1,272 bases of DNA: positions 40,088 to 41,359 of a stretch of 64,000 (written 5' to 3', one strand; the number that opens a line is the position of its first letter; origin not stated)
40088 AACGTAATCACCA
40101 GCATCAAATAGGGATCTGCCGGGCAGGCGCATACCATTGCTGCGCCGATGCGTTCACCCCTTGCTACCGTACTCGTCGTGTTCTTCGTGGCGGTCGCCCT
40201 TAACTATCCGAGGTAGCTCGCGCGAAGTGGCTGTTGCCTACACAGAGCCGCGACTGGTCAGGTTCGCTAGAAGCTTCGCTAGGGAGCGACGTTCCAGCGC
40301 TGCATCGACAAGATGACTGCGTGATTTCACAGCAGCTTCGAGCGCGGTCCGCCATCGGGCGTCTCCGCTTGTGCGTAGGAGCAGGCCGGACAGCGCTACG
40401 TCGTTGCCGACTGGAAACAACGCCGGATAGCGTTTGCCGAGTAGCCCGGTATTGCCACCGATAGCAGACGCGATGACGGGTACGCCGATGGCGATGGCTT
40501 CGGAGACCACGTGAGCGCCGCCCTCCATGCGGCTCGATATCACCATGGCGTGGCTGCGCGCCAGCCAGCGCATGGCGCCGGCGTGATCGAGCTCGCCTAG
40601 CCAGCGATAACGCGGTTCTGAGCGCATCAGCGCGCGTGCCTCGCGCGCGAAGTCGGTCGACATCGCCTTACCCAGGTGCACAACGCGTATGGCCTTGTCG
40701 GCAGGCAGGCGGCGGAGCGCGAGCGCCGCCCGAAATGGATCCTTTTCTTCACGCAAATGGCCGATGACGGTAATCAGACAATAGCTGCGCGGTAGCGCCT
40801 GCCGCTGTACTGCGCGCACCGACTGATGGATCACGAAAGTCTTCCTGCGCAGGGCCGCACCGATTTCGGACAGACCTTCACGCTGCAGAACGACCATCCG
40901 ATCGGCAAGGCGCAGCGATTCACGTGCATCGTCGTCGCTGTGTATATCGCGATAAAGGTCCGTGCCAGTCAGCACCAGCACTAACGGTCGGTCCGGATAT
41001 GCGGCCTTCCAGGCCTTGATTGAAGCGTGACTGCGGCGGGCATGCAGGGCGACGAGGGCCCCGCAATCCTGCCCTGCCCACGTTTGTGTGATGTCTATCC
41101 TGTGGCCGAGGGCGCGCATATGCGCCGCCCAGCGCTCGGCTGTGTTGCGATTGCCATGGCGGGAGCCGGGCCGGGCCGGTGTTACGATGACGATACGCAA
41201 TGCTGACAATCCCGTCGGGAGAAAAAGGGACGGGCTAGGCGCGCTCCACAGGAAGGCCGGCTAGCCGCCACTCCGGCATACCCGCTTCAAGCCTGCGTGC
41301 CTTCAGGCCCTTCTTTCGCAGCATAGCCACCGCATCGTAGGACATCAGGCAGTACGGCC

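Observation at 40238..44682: Glycosyltransferase (SenB-like?), ArsR-rhodanese, desaturase, rhodanese, SemiSWEET and GH84 cluster: possible thio-/seleno-sugar metabolism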

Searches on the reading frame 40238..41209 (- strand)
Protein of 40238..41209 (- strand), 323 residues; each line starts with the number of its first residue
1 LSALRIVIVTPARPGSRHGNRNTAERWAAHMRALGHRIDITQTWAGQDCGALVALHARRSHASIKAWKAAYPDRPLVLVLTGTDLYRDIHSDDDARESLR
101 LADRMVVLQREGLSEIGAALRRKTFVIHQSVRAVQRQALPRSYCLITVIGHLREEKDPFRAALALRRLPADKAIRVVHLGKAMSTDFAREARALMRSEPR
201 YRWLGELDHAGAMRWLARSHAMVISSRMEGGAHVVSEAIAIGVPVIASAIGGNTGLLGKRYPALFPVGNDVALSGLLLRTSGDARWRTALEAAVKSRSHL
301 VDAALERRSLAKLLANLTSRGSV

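Call 3: search_protein_families(library=ncbifam, proteins=[window:40238-41209:-], max_evalue=0.01)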
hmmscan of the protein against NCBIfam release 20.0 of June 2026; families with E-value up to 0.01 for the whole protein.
window:40238-41209:- (323 aa): 14 families
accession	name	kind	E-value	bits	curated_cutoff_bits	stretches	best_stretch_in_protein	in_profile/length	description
TIGR04348.1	TIGR04348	equivalog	6.6e-112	373.5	300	1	6-315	1-309/310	selenoneine biosynthesis selenosugar synthase SenB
NF038229.1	Glyco4_Geo_Pelo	equivalog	1.7e-26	93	400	1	5-257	1-276/338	GPMC system family 4 glycosyltransferase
NF047684.1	TeichurnBiosyTuaC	equivalog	3.5e-12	45.9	550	1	116-262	192-333/391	teichuronic acid biosynthesis protein TuaC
TIGR03088.1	stp2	hypoth_equivalog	2.7e-07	30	409.05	1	216-289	270-344/374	TIGR03088 family PEP-CTERM/XrtA system glycosyltransferase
NF041876.1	EPS_EpsE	equivalog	6.4e-07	28.9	400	1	200-300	277-376/389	exopolysaccharide biosynthesis GT4 family glycosyltransferase EpsE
NF041010.1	glycosy_Agl16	equivalog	1.5e-05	24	575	1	148-249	184-284/352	glycosylation protein Agl16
TIGR04047.1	MSMEG_0565_glyc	hypoth_equivalog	0.0001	21.5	259.85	1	185-261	243-319/373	MSMEG_0565 family glycosyltransferase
NF011726.0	PRK15179.1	equivalog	0.00025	19.5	733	1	154-253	528-626/694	Vi polysaccharide biosynthesis protein TviE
NF046085.1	XrtY_assoc_Gly1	equivalog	0.00081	18.3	400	1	193-249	259-315/387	XrtY-associated glycosyltransferase XYAG1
NF012034.0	PRK15490.1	equivalog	0.001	17.6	813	1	154-254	409-508/578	Vi polysaccharide biosynthesis glycosyltransferase TviE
TIGR04015.1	WcaC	equivalog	0.005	16.1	784.85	1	208-250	296-338/405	colanic acid biosynthesis glycosyltransferase WcaC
TIGR03999.1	thiol_BshA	equivalog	0.005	15.8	273.7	1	175-253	231-307/375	N-acetyl-alpha-D-glucosaminyl L-malate synthase BshA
NF038011.1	PelF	equivalog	0.007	15.5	100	1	129-256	295-421/489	GT4 family glycosyltransferase PelF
NF050063.1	ProtGlycPglJ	equivalog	0.0075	15.5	500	1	145-304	196-353/363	N-acetylgalactosamine-N,N'-diacetylbacillosaminyl-diphospho-undecaprenol 4-alpha-N-acetylgalactosaminyltransferase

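Call 4: search_protein_families(library=pfam, proteins=[window:40238-41209:-], max_evalue=0.01)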
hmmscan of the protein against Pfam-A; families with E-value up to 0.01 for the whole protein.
window:40238-41209:- (323 aa): 3 families
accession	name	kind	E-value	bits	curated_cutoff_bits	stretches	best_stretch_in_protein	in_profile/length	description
PF00534.26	Glycos_transf_1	-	7.1e-14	52.1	26.4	1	140-272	12-147/172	Glycosyl transferases group 1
PF13692.12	Glyco_trans_1_4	-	1.6e-10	41.8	27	1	146-273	4-132/142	Glycosyl transferases group 1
PF20706.3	GT4-conflict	-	4.2e-06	26.4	26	1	214-306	277-367/385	Family 4 Glycosyltransferase in conflict systems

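Call 6: find_homologous_proteins(query=window:40238-41209:-)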
Query window:40238-41209:- (323 aa): 7990 proteins with E <= 0.001 among 8000 candidates; the best 120 are listed.
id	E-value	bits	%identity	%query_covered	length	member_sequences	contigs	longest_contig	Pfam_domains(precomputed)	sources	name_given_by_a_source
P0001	8.6e-191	651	95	99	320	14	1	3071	PF00534.27,PF20706.4,PF13692.13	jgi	jgi:putative glycosyltransferase (TIGR04348 family)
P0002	5.1e-185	632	93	97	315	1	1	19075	PF00534.27,PF20706.4,PF13692.13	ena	-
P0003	6.4e-184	628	90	99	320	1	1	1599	PF00534.27,PF13692.13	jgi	jgi:putative glycosyltransferase (TIGR04348 family)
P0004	2.6e-177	607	89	97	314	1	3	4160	PF00534.27,PF20706.4,PF13692.13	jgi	jgi:putative glycosyltransferase (TIGR04348 family)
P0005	5.7e-165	566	82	97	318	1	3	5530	PF00534.27,PF20706.4,PF13692.13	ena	-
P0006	2.4e-160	551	82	97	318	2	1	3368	PF00534.27,PF20706.4,PF13692.13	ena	-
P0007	2.4e-151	521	78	97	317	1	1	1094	PF00534.27,PF20706.4,PF13692.13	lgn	-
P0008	2.4e-151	521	77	98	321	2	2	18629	PF00534.27,PF13692.13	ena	-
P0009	5.2e-151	520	79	97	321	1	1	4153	PF00534.27,PF13692.13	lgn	-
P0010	5.3e-148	510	75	98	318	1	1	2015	PF00534.27,PF13692.13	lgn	-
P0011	1.3e-147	509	97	76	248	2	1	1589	PF00534.27,PF20706.4,PF13692.13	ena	-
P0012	6.2e-147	507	76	97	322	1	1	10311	PF00534.27,PF13692.13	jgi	-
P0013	1.7e-144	499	73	98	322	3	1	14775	PF00534.27,PF20706.4,PF13692.13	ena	-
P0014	2.0e-144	499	75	97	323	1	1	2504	PF00534.27,PF20706.4,PF13692.13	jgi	jgi:putative glycosyltransferase (TIGR04348 family)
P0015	3.9e-144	498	81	89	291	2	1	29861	PF00534.27,PF20706.4,PF13692.13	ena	-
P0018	5.5e-140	484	78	88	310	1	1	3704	PF00534.27,PF13692.13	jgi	jgi:putative glycosyltransferase (TIGR04348 family)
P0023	4.9e-137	474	72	97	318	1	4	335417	PF00534.27,PF13692.13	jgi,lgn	jgi:putative glycosyltransferase (TIGR04348 family)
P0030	4.6e-134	465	72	98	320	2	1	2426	PF00534.27,PF13692.13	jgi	jgi:putative glycosyltransferase (TIGR04348 family)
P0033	9.5e-134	464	69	100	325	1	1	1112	PF00534.27,PF20706.4,PF13692.13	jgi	jgi:putative glycosyltransferase (TIGR04348 family)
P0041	1.3e-132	460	70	98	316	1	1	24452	PF00534.27,PF20706.4,PF13692.13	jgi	jgi:putative glycosyltransferase (TIGR04348 family)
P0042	1.7e-132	460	70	98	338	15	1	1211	PF00534.27,PF20706.4,PF13692.13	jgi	jgi:putative glycosyltransferase (TIGR04348 family)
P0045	2.7e-132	459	70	98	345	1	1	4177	PF00534.27,PF20706.4,PF13692.13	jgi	jgi:putative glycosyltransferase (TIGR04348 family)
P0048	3.8e-132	458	71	97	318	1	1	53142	PF00534.27,PF13692.13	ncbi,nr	ncbi:MAG: TIGR04348 family glycosyltransferase [Burkholderiales bacterium]|nr:TIGR04348 family glyco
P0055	9.6e-132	457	70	98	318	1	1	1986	PF00534.27,PF20706.4,PF13692.13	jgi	jgi:putative glycosyltransferase (TIGR04348 family)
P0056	9.6e-132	457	70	98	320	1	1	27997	PF00534.27,PF20706.4,PF13692.13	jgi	jgi:putative glycosyltransferase (TIGR04348 family)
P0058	1.3e-131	457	70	100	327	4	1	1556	PF00534.27,PF20706.4,PF13692.13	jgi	jgi:putative glycosyltransferase (TIGR04348 family)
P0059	2.3e-131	456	72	98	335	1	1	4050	PF00534.27,PF13692.13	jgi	jgi:putative glycosyltransferase (TIGR04348 family)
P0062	6.5e-131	454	69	98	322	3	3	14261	PF00534.27,PF20706.4,PF13692.13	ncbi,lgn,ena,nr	ncbi:MAG: TIGR04348 family glycosyltransferase [Burkholderiales bacterium]|nr:TIGR04348 family glyco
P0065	7.5e-131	454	69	97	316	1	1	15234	PF00534.27,PF13692.13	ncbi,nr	ncbi:MAG: TIGR04348 family glycosyltransferase [Burkholderiales bacterium]|nr:TIGR04348 family glyco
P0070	3.1e-130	452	68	98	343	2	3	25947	PF00534.27,PF20706.4,PF13692.13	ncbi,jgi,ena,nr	ncbi:MAG: TIGR04348 family glycosyltransferase [Betaproteobacteria bacterium]|nr:MAG: TIGR04348 fami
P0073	3.7e-130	452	68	98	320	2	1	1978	PF00534.27,PF20706.4,PF13692.13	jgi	jgi:putative glycosyltransferase (TIGR04348 family)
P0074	3.9e-130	452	70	97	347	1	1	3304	PF00534.27,PF20706.4,PF13692.13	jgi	jgi:putative glycosyltransferase (TIGR04348 family)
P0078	1.1e-129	450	69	98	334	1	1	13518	PF00534.27,PF20706.4,PF13692.13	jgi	jgi:putative glycosyltransferase (TIGR04348 family)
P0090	1.1e-128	447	68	98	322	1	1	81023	PF00534.27,PF13692.13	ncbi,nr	ncbi:MAG: TIGR04348 family glycosyltransferase [Burkholderiales bacterium]|nr:TIGR04348 family glyco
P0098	3.4e-128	445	68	99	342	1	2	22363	PF00534.27,PF13692.13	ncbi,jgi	jgi:putative glycosyltransferase (TIGR04348 family)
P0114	5.1e-126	438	67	98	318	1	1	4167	PF00534.27,PF20706.4,PF13692.13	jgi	jgi:putative glycosyltransferase (TIGR04348 family)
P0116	4.0e-125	435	67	98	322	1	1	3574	PF00534.27,PF13692.13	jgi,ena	jgi:putative glycosyltransferase (TIGR04348 family)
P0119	9.7e-124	431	67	100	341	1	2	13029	PF00534.27,PF13692.13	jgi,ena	jgi:putative glycosyltransferase (TIGR04348 family)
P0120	1.2e-123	430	66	97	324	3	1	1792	PF00534.27,PF20706.4,PF13692.13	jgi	jgi:putative glycosyltransferase (TIGR04348 family)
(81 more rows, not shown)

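Call 9: find_encoding_contigs(protein=P0002, flank=10000, max_places=3)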
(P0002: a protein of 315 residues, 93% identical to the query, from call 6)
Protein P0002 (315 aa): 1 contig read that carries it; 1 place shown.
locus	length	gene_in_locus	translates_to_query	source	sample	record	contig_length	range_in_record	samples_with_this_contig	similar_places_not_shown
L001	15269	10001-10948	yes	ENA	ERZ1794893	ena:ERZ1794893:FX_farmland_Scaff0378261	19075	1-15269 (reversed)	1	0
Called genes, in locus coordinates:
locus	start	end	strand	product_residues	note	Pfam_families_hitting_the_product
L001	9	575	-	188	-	PF08207:EFP_N, PF01132:EFP, PF09285:Elong-fact-P_C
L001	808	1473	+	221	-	PF03167:UDG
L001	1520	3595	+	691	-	PF01541:GIY-YIG, PF27096:UvrC_M, PF02151:UVR (weak), PF22920:UvrC_RNaseH, PF08459:UvrC_RNaseH_dom, PF00633:HHH (faint), PF12826:HHH_2 (weak), PF14520:HHH_5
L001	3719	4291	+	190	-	PF01066:CDP-OH_P_transf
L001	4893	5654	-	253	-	PF00072:Response_reg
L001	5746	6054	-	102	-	PF21784:Bflower (weak)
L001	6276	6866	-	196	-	-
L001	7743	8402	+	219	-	PF12840:HTH_20, PF01022:HTH_5, PF00581:Rhodanese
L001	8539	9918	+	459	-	PF07992:Pyr_redox_2, PF13450:NAD_binding_8 (faint), PF13738:Pyr_redox_3 (weak), PF00070:Pyr_redox, PF02852:Pyr_redox_dim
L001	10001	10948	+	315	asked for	PF00534:Glycos_transf_1, PF13692:Glyco_trans_1_4, PF20706:GT4-conflict (weak)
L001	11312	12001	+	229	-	PF00561:Abhydrolase_1, PF12146:Hydrolase_4 (weak), PF12697:Abhydrolase_6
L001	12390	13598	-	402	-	PF02515:CoA_transf_3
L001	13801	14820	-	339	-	PF14226:DIOX_N, PF03171:2OG-FeII_Oxy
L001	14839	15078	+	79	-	-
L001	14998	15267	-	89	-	?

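Call 10: find_encoding_contigs(protein=P0023, flank=10000, max_places=3)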
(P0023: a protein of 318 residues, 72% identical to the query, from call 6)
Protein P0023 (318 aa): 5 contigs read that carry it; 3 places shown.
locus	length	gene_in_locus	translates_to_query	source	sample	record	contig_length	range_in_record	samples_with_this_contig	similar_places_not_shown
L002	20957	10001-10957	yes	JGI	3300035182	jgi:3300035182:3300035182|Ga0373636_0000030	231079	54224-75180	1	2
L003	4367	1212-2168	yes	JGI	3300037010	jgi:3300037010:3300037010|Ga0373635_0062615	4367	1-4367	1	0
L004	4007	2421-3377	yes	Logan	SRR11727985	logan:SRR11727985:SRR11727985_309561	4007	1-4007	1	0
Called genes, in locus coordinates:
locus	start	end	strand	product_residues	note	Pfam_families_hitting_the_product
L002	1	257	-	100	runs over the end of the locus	-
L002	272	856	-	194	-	PF02669:KdpC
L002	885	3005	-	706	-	PF00122:E1-E2_ATPase, PF00702:Hydrolase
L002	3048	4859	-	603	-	PF03814:KdpA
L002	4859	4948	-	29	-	PF09604:Potass_KdpF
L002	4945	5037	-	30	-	-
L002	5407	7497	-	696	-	PF03190:Thioredox_DsbH, PF13899:Thioredoxin_7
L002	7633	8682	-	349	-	PF00586:AIRS, PF02769:AIRS_C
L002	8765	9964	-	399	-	PF03781:FGE-sulfatase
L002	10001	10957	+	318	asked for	PF00534:Glycos_transf_1, PF13692:Glyco_trans_1_4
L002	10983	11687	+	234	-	-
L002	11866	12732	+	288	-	PF00941:FAD_binding_5, PF03450:CO_deh_flav_C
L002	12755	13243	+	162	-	PF00111:Fer2, PF13085:Fer2_3 (faint), PF01799:Fer2_2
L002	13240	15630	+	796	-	PF01315:Ald_Xan_dh_C, PF02738:MoCoBD_1, PF20256:MoCoBD_2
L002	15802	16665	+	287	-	PF13489:Methyltransf_23, PF01135:PCMT (weak), PF01209:Ubie_methyltran, PF13847:Methyltransf_31, PF08241:Methyltransf_11, PF08242:Methyltransf_12, PF13649:Methyltransf_25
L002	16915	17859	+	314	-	PF00753:Lactamase_B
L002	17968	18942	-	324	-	PF12852:Cupin_6, PF12833:HTH_18, PF00165:HTH_AraC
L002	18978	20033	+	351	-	-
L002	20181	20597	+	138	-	PF01124:MAPEG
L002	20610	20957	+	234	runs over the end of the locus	PF12973:Cupin_7, PF14499:DUF4437 (faint), PF07883:Cupin_2 (faint), PF16867:DMSP_lyase (faint), PF12973:Cupin_7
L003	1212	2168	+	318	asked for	PF00534:Glycos_transf_1, PF13692:Glyco_trans_1_4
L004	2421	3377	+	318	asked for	PF00534:Glycos_transf_1, PF13692:Glyco_trans_1_4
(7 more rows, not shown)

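Call 16: find_related_loci(query=A1, collection=genome_contigs, flank=10000)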
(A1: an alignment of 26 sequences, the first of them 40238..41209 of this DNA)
Query A1 (323 aa) in genome_contigs; peptide patterns used: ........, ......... (x = any residue, [..] = any of these).
600 stretches matched a pattern (row limit reached: there are more); 586 encode a relative of the query (tblastn E <= 1e-3); the best 80 are kept; 80 distinct loci.
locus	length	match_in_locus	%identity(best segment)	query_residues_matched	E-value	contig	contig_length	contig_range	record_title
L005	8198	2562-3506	70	4-319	5e-138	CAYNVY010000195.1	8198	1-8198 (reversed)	MAG TPA_asm: uncultured Enterobacteriaceae bacterium isolate SRP302447_co3_36 genome assembly, contig: NODE_25049_length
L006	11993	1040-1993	67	4-321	2e-136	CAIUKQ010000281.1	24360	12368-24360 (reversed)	MAG: uncultured beta proteobacterium isolate Kiruna2_bin-4101 genome assembly, contig: bin-4101:281/514, whole genome sh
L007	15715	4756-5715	67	1-320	9e-135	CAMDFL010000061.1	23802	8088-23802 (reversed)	MAG: Bordetella parapertussis isolate MoH-02may19-183 genome assembly, contig: MoH-02may19-C3194, whole genome shotgun s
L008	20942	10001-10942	72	4-317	4e-132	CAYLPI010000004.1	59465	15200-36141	MAG TPA_asm: uncultured Bordetella sp. isolate SRP128246_co1_452 genome assembly, contig: NODE_511_length_59465_cov_11.9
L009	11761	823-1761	70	4-317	4e-128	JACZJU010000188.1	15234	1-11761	MAG: Burkholderiales bacterium isolate MAG27 betaproteobacteria_2_contig_750625, whole genome shotgun sequence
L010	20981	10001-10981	65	1-322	5e-127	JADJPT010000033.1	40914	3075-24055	MAG: Betaproteobacteria bacterium isolate Fred_18-Q3-R57-64_BATAC.609 tig00057885-10-407610, whole genome shotgun sequen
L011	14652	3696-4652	67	1-319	4e-123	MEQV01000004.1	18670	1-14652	MAG: Betaproteobacteria bacterium RIFCSPLOWO2_02_FULL_62_17 rifcsplowo2_02_scaffold_10255, whole genome shotgun sequence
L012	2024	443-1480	57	4-322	2e-117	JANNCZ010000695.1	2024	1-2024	MAG: Burkholderiales bacterium isolate OTE_78_metabat_101_sub OTE_78_k141_1390193, whole genome shotgun sequence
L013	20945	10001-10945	57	3-317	2e-105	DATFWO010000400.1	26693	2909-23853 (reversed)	MAG TPA_asm: Burkholderiales bacterium isolate SMAG_U9493 k141_17431305, whole genome shotgun sequence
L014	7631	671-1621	56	2-318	5e-102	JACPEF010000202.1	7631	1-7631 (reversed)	MAG: Betaproteobacteria bacterium isolate NC_groundwater_328_Ag_B-0.1um_65_11 GD18-4_B1_scaffold_1283117, whole genome s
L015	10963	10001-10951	54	2-318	6e-101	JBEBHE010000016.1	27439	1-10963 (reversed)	MAG: Burkholderiales bacterium isolate ATF_14 NODE_572_length_27439_cov_4.717301, whole genome shotgun sequence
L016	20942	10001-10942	53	4-317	3e-99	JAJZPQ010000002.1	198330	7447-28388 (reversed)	MAG: Proteobacteria bacterium isolate SKS1.bin129 NODE_64_length_198330_cov_5.707426, whole genome shotgun sequence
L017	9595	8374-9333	57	2-321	5e-99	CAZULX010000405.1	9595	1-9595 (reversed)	MAG TPA_asm: uncultured Streptomycetaceae bacterium isolate binchicken_co31_378 genome assembly, contig: k141_4347833, w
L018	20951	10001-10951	57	1-317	3e-98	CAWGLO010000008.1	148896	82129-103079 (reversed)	MAG: uncultured beta proteobacterium isolate MFD09730.bin.2.10 genome assembly, contig: contig_25398, whole genome shotg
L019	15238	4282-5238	53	4-322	4e-98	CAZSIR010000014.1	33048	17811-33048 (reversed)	MAG TPA_asm: uncultured Bordetella sp. isolate SRP150892_co2_45 genome assembly, contig: NODE_1657_length_33048_cov_18.8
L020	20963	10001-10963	51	3-323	1e-97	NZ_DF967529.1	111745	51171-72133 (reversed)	Sulfuricella sp. T08, whole genome shotgun sequence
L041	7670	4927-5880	49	4-321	9e-94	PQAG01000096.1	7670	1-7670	MAG: Nitrosomonadales bacterium isolate FeB_15 contig_3766, whole genome shotgun sequence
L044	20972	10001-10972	53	1-321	5e-93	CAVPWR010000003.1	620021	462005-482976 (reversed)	MAG: uncultured beta proteobacterium isolate MFD00032.bin.2.57 genome assembly, contig: contig_30001, whole genome shotg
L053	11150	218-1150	49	5-317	7e-91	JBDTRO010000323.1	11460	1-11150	MAG: Betaproteobacteria bacterium isolate cluster3_bin.249 NODE_24869_length_11460_cov_7.889259, whole genome shotgun se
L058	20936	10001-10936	53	3-316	3e-90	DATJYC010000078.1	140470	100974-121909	MAG TPA_asm: Burkholderiales bacterium isolate SMAG_U15142 k141_3671939, whole genome shotgun sequence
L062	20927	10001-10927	52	1-311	3e-89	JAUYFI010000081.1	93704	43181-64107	MAG: Sulfurisoma sp. isolate C21_maxbin.025_sub C21_k141_241468, whole genome shotgun sequence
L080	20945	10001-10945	47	3-317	2e-84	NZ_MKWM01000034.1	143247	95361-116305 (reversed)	MAG: Thiobacillus sp. 63-78 SCNpilot_expt_300_bf_scaffold_281, whole genome shotgun sequence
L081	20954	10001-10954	44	2-318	4e-84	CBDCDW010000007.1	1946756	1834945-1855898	MAG: uncultured Candidatus Binatia bacterium isolate 9a2c71a9-8664-4bc0-91de-9535c4cbd7a1 genome assembly, contig: conti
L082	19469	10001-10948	47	5-319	8e-84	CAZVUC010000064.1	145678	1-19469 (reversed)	MAG TPA_asm: uncultured Syntrophobacterales bacterium isolate SRP338948_co1_39 genome assembly, contig: k141_74333, whol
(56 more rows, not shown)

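Call 21: search_protein_families(library=pfam, proteins=[L082:3561-4595:+, L082:4659-5426:+, L082:5419-6216:+, L082:6376-7500:+, L082:7533-8645:+, L082:8488-9954:+, L082:11266-12420:-, L082:12417-13841:-, L082:13770-15590:+], max_evalue=0.001)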
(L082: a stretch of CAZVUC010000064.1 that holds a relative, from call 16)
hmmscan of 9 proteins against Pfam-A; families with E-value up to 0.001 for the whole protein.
L082:3561-4595:+ (344 aa): 4 families
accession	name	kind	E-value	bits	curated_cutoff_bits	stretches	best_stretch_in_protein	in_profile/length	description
PF09084.16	NMT1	-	3.2e-23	83.2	20.5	1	46-257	2-208/216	NMT1/THI5 like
PF13379.11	NMT1_2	-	9.2e-17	62.1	24.7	1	35-204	5-184/252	NMT1-like family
PF04069.17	OpuAC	-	3.8e-07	30.4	21.2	1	37-145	2-111/257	Substrate binding domain of ABC-type glycine betaine transport system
PF12974.12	Phosphonate-bd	-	3.5e-05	23.8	27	0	173-221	30-78/242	ABC transporter, phosphonate, periplasmic substrate-binding protein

L082:4659-5426:+ (255 aa): 7 families
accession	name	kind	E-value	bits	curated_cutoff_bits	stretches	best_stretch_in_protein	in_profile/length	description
PF00005.33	ABC_tran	-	4.3e-29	102.3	25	1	18-157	1-136/137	ABC transporter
PF13191.12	AAA_16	-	7.9e-07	30.2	32.6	1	11-172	2-155/167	AAA ATPase domain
PF13304.12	AAA_21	-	4.4e-05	24.1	27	0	30-51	1-22/304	AAA domain, putative AbiEii toxin, Type IV TA system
PF20703.3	nSTAND1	-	7.1e-05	23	27.1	1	9-46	14-51/379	Novel STAND NTPase 1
PF13476.12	AAA_23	-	0.00021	22.4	27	1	19-48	13-39/201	AAA domain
PF02463.25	SMC_N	-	0.00025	21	40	0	127-170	134-181/220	RecF/RecN/SMC N terminal domain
PF13401.12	AAA_22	-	0.00064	20.5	27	0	28-52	5-29/130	AAA domain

L082:5419-6216:+ (265 aa): 1 family
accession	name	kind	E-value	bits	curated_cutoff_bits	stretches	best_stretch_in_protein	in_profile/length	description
PF00528.27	BPD_transp_1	-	1.6e-17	64.2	26.4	1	92-251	1-168/184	Binding-protein-dependent transport system inner membrane component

L082:6376-7500:+ (374 aa): 1 family
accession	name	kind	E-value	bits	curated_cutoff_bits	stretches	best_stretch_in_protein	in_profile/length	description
PF04909.20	Amidohydro_2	-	7e-35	121.6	26.4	1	10-371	2-288/289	Amidohydrolase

L082:7533-8645:+ (370 aa): 1 family
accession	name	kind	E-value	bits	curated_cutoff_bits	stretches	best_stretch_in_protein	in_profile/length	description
PF07555.19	NAGidase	-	2.2e-82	277.2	25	1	6-318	1-293/295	beta-N-acetylglucosaminidase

L082:8488-9954:+ (488 aa): 2 families
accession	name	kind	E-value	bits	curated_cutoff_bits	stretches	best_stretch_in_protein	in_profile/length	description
PF03781.23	FGE-sulfatase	-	7.2e-53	180.3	23.3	1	221-484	2-253/255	Sulfatase-modifying factor enzyme 1-like domain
PF12867.12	DinB_2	-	4.2e-08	34.1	24.8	1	69-173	2-92/128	DinB superfamily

L082:11266-12420:- (384 aa): 2 families
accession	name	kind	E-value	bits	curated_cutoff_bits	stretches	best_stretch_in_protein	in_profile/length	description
PF00202.27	Aminotran_3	-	9.7e-116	387.2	30.5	1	21-383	11-403/403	Aminotransferase class-III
PF00266.25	Aminotran_5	-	0.00031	20.3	21.5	0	102-221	67-179/371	Aminotransferase class-V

L082:12417-13841:- (474 aa): 1 family
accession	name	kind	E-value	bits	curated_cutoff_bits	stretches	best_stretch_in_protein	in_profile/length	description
PF00696.33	AA_kinase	-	3.2e-19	70.1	24.9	1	213-452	3-231/234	Amino acid kinase family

L082:13770-15590:+ (606 aa): 0 families
